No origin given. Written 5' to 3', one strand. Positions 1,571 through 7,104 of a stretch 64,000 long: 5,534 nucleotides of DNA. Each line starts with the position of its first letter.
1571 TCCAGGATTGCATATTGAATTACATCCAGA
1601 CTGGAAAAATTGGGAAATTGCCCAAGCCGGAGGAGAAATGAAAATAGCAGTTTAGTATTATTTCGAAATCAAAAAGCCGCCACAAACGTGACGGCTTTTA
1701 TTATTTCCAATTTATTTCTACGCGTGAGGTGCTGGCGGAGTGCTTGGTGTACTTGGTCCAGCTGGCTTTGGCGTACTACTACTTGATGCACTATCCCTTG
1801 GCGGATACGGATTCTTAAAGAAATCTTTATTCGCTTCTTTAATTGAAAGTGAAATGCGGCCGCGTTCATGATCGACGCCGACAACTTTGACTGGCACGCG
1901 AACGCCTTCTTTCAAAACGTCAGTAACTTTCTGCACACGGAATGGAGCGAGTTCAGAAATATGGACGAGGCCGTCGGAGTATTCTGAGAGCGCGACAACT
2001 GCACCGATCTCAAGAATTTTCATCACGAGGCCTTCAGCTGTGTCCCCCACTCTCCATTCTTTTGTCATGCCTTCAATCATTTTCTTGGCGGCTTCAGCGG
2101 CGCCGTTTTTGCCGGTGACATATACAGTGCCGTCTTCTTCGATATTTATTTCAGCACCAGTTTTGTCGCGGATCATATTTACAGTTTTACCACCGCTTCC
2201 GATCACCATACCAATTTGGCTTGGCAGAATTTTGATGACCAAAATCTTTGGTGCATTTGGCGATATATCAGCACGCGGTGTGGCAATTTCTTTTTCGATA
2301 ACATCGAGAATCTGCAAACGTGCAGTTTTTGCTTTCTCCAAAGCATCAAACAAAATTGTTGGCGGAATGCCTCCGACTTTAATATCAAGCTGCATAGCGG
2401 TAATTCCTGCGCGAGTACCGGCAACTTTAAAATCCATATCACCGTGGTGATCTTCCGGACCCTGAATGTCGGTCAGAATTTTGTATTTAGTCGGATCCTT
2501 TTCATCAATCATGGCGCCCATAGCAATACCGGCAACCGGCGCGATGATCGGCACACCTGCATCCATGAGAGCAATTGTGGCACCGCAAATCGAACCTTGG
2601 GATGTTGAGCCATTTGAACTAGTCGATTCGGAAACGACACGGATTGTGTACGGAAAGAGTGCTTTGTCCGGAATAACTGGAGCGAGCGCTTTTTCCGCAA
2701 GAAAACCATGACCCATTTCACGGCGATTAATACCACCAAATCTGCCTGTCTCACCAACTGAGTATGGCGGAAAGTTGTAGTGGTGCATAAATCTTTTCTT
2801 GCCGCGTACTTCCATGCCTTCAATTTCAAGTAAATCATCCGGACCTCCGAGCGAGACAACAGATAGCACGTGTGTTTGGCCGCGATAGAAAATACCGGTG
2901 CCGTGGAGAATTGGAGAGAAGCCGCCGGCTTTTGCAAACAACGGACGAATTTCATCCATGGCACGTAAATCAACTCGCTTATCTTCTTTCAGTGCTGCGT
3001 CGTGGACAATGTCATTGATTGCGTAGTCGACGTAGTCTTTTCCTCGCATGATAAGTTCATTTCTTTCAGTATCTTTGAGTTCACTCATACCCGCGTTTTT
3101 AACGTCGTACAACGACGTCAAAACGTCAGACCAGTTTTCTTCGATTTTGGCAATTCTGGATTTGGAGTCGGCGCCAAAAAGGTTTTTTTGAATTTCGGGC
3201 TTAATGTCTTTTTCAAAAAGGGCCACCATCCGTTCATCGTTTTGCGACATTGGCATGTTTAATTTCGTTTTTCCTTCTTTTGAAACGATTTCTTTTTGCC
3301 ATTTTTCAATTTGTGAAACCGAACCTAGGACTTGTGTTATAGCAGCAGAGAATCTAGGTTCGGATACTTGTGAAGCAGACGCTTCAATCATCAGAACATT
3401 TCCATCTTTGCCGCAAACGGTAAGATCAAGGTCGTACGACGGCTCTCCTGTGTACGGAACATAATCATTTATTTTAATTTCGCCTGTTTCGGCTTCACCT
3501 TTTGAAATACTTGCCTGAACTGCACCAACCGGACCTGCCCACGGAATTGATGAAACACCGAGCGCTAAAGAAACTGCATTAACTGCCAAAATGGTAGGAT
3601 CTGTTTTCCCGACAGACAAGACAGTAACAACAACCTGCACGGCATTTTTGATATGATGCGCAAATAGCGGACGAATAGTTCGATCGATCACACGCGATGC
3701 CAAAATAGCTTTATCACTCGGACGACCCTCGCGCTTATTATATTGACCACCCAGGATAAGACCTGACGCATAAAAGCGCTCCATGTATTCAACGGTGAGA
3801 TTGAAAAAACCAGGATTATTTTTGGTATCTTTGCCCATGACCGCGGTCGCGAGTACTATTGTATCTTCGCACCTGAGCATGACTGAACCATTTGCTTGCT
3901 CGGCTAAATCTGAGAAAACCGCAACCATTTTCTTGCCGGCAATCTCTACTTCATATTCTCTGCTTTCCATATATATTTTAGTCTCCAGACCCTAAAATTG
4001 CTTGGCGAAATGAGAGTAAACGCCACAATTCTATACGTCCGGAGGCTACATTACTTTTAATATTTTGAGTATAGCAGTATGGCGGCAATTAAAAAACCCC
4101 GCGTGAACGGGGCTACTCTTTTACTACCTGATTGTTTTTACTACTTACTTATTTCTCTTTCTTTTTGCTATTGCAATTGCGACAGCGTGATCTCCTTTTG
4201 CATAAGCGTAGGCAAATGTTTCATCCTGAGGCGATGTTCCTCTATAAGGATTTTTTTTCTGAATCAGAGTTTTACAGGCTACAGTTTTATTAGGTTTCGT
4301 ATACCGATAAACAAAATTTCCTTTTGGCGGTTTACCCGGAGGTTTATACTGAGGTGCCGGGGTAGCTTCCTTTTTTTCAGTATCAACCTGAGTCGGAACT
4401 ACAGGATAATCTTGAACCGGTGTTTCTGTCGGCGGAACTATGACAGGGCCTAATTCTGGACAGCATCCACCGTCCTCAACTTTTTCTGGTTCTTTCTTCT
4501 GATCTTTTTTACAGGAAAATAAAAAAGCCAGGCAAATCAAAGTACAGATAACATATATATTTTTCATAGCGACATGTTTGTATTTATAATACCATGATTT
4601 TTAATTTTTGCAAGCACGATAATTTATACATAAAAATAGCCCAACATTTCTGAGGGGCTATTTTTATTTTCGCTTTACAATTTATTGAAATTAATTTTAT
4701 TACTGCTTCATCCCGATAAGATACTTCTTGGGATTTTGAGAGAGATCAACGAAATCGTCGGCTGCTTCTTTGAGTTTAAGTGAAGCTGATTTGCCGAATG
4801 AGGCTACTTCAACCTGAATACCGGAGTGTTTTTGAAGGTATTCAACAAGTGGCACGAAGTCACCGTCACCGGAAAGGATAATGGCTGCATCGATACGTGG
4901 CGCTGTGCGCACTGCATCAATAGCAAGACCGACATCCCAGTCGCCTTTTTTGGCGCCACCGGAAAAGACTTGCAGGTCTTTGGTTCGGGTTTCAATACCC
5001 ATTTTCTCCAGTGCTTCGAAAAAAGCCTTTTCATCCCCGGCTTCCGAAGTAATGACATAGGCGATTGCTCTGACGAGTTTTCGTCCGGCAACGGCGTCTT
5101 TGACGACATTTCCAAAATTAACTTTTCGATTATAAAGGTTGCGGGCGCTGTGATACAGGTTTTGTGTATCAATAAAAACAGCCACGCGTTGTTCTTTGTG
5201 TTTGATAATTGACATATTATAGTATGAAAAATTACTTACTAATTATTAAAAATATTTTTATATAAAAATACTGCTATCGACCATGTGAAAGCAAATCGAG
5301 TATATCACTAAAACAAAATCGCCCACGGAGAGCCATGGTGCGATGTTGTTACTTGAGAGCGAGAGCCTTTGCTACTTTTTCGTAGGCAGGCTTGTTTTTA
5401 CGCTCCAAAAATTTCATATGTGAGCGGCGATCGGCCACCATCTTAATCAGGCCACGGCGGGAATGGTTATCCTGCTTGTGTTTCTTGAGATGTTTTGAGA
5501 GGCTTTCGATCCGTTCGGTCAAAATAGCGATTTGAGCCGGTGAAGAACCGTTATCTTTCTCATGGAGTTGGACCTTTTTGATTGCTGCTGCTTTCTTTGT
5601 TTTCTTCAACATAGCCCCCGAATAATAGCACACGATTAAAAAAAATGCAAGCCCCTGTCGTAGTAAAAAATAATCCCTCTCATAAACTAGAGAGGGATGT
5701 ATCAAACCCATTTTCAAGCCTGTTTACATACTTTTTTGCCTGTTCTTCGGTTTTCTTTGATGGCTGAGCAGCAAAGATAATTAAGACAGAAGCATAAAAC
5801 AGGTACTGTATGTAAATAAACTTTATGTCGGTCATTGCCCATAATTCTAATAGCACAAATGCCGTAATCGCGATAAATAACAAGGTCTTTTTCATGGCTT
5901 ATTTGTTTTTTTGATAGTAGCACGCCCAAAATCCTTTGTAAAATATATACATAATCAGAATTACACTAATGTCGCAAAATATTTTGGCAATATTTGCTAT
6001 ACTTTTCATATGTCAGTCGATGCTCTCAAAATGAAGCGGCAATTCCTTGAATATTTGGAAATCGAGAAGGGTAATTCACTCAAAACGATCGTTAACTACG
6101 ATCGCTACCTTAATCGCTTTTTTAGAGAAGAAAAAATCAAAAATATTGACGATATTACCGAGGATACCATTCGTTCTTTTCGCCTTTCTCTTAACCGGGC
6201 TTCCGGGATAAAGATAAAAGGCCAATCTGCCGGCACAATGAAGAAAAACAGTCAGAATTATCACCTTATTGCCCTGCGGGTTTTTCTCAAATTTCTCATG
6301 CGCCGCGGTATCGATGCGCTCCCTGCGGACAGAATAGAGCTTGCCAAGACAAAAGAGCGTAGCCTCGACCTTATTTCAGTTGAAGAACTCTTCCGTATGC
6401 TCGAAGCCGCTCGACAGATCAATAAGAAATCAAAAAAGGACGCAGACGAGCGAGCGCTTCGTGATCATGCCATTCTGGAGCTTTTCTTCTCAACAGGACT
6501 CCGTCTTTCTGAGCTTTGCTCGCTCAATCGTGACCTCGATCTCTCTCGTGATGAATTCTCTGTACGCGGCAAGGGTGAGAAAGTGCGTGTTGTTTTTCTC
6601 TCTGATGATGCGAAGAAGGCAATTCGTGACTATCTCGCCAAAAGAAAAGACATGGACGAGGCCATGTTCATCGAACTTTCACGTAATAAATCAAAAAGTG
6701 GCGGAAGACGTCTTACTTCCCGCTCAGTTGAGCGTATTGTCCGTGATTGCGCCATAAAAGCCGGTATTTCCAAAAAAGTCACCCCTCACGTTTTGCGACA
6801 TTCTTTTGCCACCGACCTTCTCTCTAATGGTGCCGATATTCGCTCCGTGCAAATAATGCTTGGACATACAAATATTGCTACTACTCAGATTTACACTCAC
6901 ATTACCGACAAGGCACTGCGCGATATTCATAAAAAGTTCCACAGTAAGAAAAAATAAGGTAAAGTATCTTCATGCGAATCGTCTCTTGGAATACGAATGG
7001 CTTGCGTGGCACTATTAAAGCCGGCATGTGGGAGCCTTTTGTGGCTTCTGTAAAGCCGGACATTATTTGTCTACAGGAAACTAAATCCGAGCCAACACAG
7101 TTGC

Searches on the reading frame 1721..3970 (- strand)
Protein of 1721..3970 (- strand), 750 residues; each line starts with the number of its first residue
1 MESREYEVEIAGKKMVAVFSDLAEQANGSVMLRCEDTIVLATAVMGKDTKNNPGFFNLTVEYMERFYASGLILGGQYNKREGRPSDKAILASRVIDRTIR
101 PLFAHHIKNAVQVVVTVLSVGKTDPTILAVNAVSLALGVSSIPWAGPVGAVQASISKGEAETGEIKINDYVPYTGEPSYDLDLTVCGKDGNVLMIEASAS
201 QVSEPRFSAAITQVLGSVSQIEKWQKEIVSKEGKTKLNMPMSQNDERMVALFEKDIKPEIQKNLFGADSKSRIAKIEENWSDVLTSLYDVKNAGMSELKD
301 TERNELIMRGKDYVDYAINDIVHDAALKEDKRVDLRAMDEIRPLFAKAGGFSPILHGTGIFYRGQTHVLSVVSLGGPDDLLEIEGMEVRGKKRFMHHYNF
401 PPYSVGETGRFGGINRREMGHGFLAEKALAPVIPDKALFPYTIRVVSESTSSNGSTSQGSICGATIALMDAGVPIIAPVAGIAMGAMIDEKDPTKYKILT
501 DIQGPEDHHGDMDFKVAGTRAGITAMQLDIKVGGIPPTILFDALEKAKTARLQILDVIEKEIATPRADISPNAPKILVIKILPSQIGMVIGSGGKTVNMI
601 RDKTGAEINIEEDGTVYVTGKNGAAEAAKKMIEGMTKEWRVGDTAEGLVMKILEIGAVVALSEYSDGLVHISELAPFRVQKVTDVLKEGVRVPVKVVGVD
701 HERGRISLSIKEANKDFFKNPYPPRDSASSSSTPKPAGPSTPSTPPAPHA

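Call 20: search_protein_families(library=pfam, proteins=[window:1721-3970:-], max_evalue=0.001)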
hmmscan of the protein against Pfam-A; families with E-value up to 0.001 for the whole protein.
window:1721-3970:- (750 aa): 5 families
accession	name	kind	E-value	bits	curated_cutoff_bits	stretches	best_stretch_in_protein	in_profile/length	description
PF01138.27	RNase_PH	-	1.5e-46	158.5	25.5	2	20-143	9-130/130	3' exoribonuclease family, domain 1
PF00575.29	S1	-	4.5e-13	49.8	22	1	640-711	3-74/74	S1 RNA binding domain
PF00013.35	KH_1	-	1.3e-12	47.7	21.5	1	578-633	3-65/66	KH domain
PF03725.20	RNase_PH_C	-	2.4e-06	27.8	20.8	1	478-549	2-66/67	3' exoribonuclease family, domain 2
PF07650.23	KH_2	-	4.7e-05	23.6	22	1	573-618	23-68/78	KH domain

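Call 51: find_homologous_proteins(query=window:1721-3970:-, max_evalue=1e-50)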
Query window:1721-3970:- (750 aa): 8000 proteins with E <= 1e-50 among 8000 candidates; the best 120 are listed.
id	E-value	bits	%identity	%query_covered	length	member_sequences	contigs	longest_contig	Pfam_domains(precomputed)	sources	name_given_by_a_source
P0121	0.0e+0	1665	100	100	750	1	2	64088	PF00013.36,PF00575.30,PF01138.28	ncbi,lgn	-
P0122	0.0e+0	1323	81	99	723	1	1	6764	PF00013.36,PF00575.30,PF01138.28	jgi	jgi:polyribonucleotide nucleotidyltransferase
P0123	0.0e+0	1321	79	98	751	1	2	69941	PF00013.36,PF00575.30,PF01138.28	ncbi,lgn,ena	-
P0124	0.0e+0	1306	80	98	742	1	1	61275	PF00013.36,PF00575.30,PF01138.28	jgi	jgi:polyribonucleotide nucleotidyltransferase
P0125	0.0e+0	1288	80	97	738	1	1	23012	PF00013.36,PF00575.30,PF01138.28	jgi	jgi:polyribonucleotide nucleotidyltransferase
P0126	0.0e+0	1285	78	99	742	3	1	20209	PF00013.36,PF00575.30,PF01138.28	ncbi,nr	ncbi:MAG: polyribonucleotide nucleotidyltransferase [Candidatus Pacebacteria bacterium]|nr:polyribon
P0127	0.0e+0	1284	81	96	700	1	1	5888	PF00013.36,PF00575.30,PF01138.28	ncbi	ncbi:MAG: hypothetical protein RL641_473, partial [Candidatus Parcubacteria bacterium]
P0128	0.0e+0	1266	78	97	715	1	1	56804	PF00013.36,PF00575.30,PF01138.28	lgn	-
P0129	0.0e+0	1261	79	97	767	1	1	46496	PF00013.36,PF00575.30,PF01138.28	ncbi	-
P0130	0.0e+0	1229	77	97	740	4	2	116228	PF00013.36,PF00575.30,PF01138.28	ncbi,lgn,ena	-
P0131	0.0e+0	1210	76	97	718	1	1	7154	PF00013.36,PF00575.30,PF01138.28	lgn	-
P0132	0.0e+0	1194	81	89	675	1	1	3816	PF00013.36,PF01138.28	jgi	-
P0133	0.0e+0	1110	71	97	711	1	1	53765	PF00013.36,PF00575.30,PF01138.28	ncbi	-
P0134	0.0e+0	1105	70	96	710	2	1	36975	PF00013.36,PF22675.3,PF00575.30,PF01138.28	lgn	-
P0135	0.0e+0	1103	70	96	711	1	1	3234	PF07650.24,PF00013.36,PF22675.3,PF00575.30,PF01138.28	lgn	-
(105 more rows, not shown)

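Call 52: find_encoding_contigs(protein=P0123, flank=10000, max_places=1)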
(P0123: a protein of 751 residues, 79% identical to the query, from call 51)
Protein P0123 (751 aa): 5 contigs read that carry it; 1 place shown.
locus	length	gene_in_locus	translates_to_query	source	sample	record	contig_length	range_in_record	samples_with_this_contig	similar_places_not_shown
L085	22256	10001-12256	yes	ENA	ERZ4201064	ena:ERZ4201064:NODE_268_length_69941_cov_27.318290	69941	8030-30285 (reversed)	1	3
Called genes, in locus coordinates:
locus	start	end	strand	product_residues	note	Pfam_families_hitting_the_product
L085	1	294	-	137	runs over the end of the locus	-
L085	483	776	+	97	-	PF18291:HU-HIG (weak), PF00216:Bac_DNA_binding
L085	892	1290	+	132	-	-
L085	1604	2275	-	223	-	-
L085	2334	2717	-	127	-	PF02021:UPF0102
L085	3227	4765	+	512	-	PF01743:PolyA_pol, PF12627:PolyA_pol_RNAbd, PF01966:HD, PF13735:tRNA_NucTran2_2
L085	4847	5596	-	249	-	-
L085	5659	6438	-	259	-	PF03372:Exo_endo_phos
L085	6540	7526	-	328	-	PF02899:Phage_int_SAM_1, PF00589:Phage_integrase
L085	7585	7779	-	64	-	-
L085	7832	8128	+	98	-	-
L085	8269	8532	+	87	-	PF00312:Ribosomal_S15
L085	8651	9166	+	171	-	PF01936:NYN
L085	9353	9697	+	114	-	-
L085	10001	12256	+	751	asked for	PF01138:RNase_PH, PF00013:KH_1, PF00575:S1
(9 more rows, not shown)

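Call 53: find_encoding_contigs(protein=P0130, flank=10000, max_places=1)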
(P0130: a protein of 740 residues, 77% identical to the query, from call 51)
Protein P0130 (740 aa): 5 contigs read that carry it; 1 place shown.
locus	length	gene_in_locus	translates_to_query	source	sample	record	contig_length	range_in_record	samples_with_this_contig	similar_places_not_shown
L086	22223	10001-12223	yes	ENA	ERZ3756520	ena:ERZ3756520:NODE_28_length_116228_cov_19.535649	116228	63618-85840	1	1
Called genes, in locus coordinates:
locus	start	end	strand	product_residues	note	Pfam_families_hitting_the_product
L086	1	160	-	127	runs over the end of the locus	PF02021:UPF0102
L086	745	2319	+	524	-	PF01743:PolyA_pol, PF12627:PolyA_pol_RNAbd, PF01966:HD, PF13735:tRNA_NucTran2_2 (weak)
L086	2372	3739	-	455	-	-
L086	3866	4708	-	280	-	-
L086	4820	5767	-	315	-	-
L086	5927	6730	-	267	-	PF03372:Exo_endo_phos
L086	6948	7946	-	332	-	PF02899:Phage_int_SAM_1, PF13495:Phage_int_SAM_4 (faint), PF00589:Phage_integrase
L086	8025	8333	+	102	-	-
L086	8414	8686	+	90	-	PF00312:Ribosomal_S15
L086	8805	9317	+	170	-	PF01936:NYN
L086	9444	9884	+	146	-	-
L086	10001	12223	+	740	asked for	PF01138:RNase_PH, PF00013:KH_1, PF00575:S1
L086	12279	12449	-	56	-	-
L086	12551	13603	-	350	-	PF00291:PALP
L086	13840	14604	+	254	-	PF01978:TrmB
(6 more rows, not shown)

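Call 54: find_encoding_contigs(protein=P0129, flank=10000, max_places=1)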
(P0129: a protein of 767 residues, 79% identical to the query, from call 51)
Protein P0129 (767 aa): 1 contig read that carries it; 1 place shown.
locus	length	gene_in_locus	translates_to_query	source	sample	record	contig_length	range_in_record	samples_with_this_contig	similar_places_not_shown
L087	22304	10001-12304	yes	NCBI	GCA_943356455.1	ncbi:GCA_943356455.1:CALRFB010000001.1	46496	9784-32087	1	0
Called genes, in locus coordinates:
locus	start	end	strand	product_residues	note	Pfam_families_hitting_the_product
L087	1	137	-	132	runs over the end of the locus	-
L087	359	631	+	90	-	PF00216:Bac_DNA_binding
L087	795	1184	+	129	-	-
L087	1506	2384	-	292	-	PF10648:Gmad2 (weak), PF10646:Germane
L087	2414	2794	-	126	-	PF08378:NERD (weak), PF02021:UPF0102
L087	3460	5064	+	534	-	PF01743:PolyA_pol, PF12627:PolyA_pol_RNAbd, PF01966:HD, PF13735:tRNA_NucTran2_2 (weak)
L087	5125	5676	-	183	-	PF01625:PMSR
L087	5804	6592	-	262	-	PF03372:Exo_endo_phos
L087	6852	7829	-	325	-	PF02899:Phage_int_SAM_1, PF00589:Phage_integrase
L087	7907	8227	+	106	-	-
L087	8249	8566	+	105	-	PF00312:Ribosomal_S15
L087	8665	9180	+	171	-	PF01936:NYN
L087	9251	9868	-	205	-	-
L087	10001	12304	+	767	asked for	PF01138:RNase_PH, PF00013:KH_1, PF00575:S1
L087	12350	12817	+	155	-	-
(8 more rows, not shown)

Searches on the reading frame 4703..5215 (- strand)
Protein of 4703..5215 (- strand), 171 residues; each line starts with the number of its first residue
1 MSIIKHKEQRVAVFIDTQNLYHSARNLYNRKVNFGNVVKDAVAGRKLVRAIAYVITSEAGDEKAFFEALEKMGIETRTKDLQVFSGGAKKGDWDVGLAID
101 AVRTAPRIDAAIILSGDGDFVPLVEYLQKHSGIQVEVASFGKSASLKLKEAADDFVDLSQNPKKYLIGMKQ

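Call 20: search_protein_families(library=pfam, proteins=[window:4703-5215:-], max_evalue=0.001)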
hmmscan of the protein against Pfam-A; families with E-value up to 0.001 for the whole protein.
window:4703-5215:- (171 aa): 1 family
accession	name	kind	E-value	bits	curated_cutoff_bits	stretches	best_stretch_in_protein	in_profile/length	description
PF01936.24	NYN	-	6.7e-36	124.4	24.2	1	10-158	1-144/145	NYN domain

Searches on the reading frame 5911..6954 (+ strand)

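Call 20: search_protein_families(library=pfam, proteins=[window:5911-6954:+], max_evalue=0.001)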
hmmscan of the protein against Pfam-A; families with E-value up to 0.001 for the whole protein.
window:5911-6954:+ (348 aa): 3 families
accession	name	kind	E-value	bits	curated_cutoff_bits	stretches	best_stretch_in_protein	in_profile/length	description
PF00589.27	Phage_integrase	-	6.3e-41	140.4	27.1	1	167-333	8-170/172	Phage integrase family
PF02899.23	Phage_int_SAM_1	-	1e-12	48.6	22.3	1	44-133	3-83/83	Phage integrase, N-terminal SAM-like domain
PF13495.12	Phage_int_SAM_4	-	1.1e-05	26.1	27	1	44-130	4-79/85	Phage integrase, N-terminal SAM-like domain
